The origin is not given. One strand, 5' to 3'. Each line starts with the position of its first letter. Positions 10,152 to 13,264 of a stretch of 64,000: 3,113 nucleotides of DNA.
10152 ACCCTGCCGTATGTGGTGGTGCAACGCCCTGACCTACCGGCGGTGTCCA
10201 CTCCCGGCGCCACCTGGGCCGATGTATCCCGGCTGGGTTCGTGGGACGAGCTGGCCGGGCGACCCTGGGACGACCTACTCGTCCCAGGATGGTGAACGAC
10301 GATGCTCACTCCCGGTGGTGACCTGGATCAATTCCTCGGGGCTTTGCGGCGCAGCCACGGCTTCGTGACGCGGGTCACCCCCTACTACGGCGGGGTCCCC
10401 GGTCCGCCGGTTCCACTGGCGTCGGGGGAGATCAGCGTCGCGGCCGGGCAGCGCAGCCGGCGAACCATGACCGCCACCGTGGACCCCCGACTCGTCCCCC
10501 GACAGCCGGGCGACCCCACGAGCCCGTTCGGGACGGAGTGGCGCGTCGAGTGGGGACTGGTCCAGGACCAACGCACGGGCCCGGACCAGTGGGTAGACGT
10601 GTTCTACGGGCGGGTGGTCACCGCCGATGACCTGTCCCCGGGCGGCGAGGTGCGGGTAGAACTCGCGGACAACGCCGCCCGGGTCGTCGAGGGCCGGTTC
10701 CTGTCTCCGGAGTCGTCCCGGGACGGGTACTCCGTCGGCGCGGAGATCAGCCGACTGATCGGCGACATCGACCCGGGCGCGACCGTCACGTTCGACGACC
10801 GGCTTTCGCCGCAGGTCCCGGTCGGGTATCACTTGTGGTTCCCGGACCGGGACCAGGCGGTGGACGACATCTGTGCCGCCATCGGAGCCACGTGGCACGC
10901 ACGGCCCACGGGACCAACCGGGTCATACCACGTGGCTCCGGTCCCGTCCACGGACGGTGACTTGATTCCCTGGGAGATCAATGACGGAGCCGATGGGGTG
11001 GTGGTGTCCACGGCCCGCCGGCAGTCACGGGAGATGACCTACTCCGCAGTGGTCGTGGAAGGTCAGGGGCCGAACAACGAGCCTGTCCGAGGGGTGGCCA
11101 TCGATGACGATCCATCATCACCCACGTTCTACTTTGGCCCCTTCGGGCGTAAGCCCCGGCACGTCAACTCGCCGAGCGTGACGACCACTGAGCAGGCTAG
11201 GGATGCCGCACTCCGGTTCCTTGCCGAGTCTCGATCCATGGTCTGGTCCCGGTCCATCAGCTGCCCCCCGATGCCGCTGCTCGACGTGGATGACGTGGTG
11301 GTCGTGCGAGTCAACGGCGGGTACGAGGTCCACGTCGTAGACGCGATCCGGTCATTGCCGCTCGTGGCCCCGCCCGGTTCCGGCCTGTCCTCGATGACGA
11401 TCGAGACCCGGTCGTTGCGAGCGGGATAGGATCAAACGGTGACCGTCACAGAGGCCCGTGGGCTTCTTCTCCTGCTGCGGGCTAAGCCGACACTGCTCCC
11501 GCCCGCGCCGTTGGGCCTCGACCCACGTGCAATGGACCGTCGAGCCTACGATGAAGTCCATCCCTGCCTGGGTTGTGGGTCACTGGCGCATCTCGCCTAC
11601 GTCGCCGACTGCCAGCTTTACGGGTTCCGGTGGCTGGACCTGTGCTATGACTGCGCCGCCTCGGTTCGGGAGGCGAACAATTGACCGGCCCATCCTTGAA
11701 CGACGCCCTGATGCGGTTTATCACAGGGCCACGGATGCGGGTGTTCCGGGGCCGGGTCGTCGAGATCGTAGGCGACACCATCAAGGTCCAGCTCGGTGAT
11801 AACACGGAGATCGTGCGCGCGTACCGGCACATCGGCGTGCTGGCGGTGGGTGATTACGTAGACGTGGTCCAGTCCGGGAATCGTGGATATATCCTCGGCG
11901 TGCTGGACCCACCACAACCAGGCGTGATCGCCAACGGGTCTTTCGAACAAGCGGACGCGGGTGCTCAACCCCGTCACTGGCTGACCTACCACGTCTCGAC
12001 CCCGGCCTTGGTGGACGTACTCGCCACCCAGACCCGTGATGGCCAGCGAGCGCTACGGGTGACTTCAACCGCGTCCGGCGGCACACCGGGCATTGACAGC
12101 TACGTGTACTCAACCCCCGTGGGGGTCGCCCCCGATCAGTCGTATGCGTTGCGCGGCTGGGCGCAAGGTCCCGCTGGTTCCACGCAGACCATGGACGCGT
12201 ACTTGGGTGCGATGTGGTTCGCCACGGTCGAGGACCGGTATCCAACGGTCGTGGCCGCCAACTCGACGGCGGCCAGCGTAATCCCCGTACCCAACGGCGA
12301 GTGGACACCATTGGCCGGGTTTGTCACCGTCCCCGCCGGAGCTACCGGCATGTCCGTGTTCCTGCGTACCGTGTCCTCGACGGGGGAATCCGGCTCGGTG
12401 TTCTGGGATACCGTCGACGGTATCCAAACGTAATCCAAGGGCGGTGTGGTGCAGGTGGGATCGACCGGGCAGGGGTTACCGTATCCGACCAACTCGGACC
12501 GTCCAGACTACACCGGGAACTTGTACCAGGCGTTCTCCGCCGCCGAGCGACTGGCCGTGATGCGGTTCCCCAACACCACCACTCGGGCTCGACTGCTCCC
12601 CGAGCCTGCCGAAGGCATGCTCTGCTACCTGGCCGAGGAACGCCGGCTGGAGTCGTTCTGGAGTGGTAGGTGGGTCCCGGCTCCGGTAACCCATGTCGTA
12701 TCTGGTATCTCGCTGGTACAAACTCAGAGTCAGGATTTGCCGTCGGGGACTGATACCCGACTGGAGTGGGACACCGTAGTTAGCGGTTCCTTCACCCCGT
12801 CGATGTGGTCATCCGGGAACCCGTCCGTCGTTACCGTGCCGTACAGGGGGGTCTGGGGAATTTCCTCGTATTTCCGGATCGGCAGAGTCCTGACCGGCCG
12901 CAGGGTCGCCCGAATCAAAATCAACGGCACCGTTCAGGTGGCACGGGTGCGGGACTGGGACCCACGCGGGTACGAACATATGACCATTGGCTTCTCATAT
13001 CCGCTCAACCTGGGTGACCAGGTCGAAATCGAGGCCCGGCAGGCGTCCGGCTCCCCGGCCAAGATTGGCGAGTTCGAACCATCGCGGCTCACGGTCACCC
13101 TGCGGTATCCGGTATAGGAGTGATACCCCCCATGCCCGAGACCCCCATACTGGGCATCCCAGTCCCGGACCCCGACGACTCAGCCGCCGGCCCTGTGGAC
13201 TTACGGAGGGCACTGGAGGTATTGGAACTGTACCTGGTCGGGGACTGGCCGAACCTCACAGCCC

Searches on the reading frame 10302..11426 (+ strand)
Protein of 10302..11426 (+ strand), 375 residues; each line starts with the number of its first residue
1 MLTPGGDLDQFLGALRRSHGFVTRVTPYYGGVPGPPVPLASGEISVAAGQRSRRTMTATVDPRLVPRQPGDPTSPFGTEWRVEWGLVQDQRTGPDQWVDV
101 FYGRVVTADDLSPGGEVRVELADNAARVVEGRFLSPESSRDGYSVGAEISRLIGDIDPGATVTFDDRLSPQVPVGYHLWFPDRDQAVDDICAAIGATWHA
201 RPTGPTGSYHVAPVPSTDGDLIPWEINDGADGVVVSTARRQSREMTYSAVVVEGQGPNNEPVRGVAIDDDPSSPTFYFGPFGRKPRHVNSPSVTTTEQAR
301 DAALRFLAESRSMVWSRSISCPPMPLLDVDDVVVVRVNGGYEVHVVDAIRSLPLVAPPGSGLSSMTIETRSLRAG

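Call 11: search_protein_families(library=pfam, proteins=[window:10302-11426:+], max_evalue=0.01)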
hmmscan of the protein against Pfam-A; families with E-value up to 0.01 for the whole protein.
window:10302-11426:+ (375 aa): 1 family
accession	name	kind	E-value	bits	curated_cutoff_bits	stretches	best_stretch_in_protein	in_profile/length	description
PF16466.10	DUF5047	-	4.9e-07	30.6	25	1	42-174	1-134/135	Domain of unknown function (DUF5047)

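Call 12: search_protein_families(library=phrogs, proteins=[window:10302-11426:+], max_evalue=0.001)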
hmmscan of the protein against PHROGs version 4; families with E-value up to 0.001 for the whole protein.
window:10302-11426:+ (375 aa): 1 family
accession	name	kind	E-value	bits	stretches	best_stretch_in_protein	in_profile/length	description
phrog_1887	-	tail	2.8e-29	103.6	1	39-359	325-647/670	tail protein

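Call 27: search_dna_similar(query=window:10302-11426:+, collection=phages, mode=protein, max_rows=12)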
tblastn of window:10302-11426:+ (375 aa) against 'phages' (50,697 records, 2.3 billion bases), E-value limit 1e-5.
Records with a match: 50; places in all: 50; records where one place covers at least 80% of the query: 11.
Best place of each record, by identity: <60% 50.
By first word of the organism name: Brevibacterium 32; Streptomyces 8; Rhodococcus 5; Arthrobacter 2; Actinoplanes 2; Actinomyces 1.
By host as written in the record: Brevibacterium aurantiacum SMQ-1335 32; Rhodococcus equi NRRL B-16538 3; Streptomyces lividans JI 1326 3; Arthrobacter globiformis B-2979 2; - 2; Rhodococcus equi 2; Streptomyces flavovirens 2; Streptomyces venezuelae ETH14630 1; and 3 more.
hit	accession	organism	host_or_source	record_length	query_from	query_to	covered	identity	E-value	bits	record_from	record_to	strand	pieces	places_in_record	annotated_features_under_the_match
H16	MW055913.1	Arthrobacter phage Wollypog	Arthrobacter globiformis B-2979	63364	12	327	84%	30.6%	3e-24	110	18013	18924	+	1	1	19: minor tail protein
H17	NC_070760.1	Arthrobacter phage Wollypog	Arthrobacter globiformis B-2979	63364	12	327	84%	30.6%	3e-24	110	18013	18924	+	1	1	19: tail protein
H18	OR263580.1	Streptomyces phage Samy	Streptomyces ambofaciens ATCC 23877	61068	11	327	85%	28.5%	6e-17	89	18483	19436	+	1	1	baseplate hub protein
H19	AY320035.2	Streptomyces phage VWB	Streptomyces venezuelae ETH14630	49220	10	307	79%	29.3%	7e-18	91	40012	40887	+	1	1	hypothetical protein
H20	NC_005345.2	Streptomyces phage VWB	Streptomyces venezuelae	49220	10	307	79%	29.3%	7e-18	91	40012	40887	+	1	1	tail protein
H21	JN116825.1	Rhodococcus phage REQ1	Rhodococcus equi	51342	10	327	85%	26.8%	1e-9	66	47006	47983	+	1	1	hypothetical protein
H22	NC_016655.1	Rhodococcus phage REQ1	Rhodococcus equi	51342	10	327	85%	26.8%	1e-9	66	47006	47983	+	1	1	tail protein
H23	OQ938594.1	Rhodococcus phage Jflix2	Rhodococcus equi NRRL B-16538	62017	10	327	85%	26.7%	1e-10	69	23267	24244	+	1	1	22: minor tail protein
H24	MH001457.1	Streptomyces phage Nesbitt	Streptomyces lividans JI 1326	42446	14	327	84%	26.9%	3e-11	71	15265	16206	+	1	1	18: minor tail protein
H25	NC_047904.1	Streptomyces phage AbbeyMikolon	Streptomyces lividans JI 1326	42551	14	327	84%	26.9%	3e-11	71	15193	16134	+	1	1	tail protein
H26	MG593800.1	Streptomyces phage AbbeyMikolon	Streptomyces lividans JI 1326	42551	14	327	84%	26.9%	3e-11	71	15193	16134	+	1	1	minor tail protein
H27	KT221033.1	Streptomyces phage SF1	Streptomyces flavovirens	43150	14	327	84%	26.9%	3e-11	71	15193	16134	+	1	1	hypothetical protein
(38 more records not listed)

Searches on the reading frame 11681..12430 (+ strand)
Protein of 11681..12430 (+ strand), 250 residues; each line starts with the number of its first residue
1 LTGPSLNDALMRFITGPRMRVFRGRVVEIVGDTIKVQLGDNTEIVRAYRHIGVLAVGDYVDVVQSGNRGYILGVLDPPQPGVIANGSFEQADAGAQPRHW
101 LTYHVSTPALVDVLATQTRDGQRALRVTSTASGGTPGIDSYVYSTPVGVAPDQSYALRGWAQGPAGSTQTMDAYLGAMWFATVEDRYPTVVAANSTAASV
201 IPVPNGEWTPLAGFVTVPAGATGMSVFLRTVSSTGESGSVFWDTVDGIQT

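Call 11: search_protein_families(library=pfam, proteins=[window:11681-12430:+], max_evalue=0.01)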
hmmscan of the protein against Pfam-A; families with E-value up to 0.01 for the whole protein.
window:11681-12430:+ (250 aa): 1 family
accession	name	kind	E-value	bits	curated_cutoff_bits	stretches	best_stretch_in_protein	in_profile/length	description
PF02018.23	CBM_4_9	-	0.00028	21.7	25.9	1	82-227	3-128/136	Carbohydrate binding domain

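Call 12: search_protein_families(library=phrogs, proteins=[window:11681-12430:+], max_evalue=0.001)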
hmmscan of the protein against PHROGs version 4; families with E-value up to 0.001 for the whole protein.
window:11681-12430:+ (250 aa): 1 family
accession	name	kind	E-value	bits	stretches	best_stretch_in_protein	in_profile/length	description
phrog_38533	-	unknown function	0.00065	19.4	1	115-245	216-340/643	-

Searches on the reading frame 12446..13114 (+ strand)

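Call 11: search_protein_families(library=pfam, proteins=[window:12446-13114:+], max_evalue=0.01)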
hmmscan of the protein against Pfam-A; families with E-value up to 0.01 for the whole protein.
window:12446-13114:+ (223 aa): 0 families

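Call 12: search_protein_families(library=phrogs, proteins=[window:12446-13114:+], max_evalue=0.001)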
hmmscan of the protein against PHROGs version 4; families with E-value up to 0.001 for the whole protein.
window:12446-13114:+ (223 aa): 3 families
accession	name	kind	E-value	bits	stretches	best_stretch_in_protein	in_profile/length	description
phrog_16452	-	unknown function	1.6e-09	38.6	1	7-79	7-79/202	-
phrog_25122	-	unknown function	5.2e-08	33.5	1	81-209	74-199/218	-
phrog_13989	-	head and packaging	6.2e-05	22.8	1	83-209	457-582/597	virion structural protein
